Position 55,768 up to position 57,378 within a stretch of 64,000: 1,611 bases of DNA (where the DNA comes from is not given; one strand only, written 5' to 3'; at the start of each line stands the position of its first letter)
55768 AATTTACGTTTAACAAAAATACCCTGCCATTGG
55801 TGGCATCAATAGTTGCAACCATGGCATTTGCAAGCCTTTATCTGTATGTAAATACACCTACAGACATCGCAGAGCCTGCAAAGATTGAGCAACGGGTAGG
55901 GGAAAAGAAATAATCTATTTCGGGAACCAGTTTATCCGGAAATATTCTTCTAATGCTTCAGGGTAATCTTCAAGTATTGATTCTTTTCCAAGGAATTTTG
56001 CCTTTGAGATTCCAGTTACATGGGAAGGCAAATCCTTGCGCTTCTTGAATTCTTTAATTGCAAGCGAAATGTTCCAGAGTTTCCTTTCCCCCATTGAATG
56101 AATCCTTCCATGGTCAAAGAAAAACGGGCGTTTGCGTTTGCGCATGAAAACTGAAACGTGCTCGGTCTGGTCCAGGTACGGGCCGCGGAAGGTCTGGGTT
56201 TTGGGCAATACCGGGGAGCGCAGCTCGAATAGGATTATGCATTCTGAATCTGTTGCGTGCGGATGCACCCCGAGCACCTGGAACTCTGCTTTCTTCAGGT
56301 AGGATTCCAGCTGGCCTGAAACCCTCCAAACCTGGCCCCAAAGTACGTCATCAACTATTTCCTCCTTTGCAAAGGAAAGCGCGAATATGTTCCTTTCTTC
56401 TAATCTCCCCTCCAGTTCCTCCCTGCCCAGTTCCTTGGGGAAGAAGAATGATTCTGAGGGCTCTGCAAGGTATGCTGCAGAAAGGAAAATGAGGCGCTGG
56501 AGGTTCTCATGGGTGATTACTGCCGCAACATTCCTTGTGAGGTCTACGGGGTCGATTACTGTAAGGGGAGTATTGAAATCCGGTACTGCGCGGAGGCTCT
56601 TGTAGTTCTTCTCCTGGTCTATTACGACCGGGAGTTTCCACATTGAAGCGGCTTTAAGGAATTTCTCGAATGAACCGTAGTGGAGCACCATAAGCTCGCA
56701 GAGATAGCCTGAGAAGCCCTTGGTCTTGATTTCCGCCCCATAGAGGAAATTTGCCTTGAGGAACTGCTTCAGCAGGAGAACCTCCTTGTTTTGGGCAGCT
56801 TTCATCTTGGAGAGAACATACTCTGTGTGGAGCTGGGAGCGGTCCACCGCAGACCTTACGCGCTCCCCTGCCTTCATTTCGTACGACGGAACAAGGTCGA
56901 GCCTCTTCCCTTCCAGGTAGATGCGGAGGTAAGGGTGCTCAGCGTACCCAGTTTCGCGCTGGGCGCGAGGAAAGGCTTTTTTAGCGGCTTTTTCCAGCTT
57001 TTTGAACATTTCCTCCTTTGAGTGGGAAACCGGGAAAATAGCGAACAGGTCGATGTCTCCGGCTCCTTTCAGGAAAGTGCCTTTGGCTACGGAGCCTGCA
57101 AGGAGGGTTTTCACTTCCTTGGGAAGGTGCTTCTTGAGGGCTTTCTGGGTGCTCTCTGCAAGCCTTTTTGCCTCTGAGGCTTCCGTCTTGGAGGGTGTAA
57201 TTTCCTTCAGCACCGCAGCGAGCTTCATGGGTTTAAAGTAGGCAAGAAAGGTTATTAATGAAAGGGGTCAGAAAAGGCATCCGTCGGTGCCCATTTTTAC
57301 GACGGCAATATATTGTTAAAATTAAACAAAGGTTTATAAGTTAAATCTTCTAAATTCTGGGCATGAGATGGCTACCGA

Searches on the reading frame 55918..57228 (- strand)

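Call 71: search_protein_families(library=pfam, proteins=[window:55918-57228:-], max_evalue=0.000001)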
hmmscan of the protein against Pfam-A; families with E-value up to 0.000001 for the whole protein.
window:55918-57228:- (437 aa): 3 families
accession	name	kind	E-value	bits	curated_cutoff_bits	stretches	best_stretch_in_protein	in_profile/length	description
PF09249.16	tRNA_NucTransf2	-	5e-40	136.7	27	1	149-263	2-113/113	tRNA nucleotidyltransferase, second domain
PF21133.2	CAA_C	-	3.2e-19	69.5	22.2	1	280-394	4-119/144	CCA-adding enzyme, C-terminal domain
PF01909.29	NTP_transf_2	-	1.3e-09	38.7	21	1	29-134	6-93/93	Nucleotidyltransferase domain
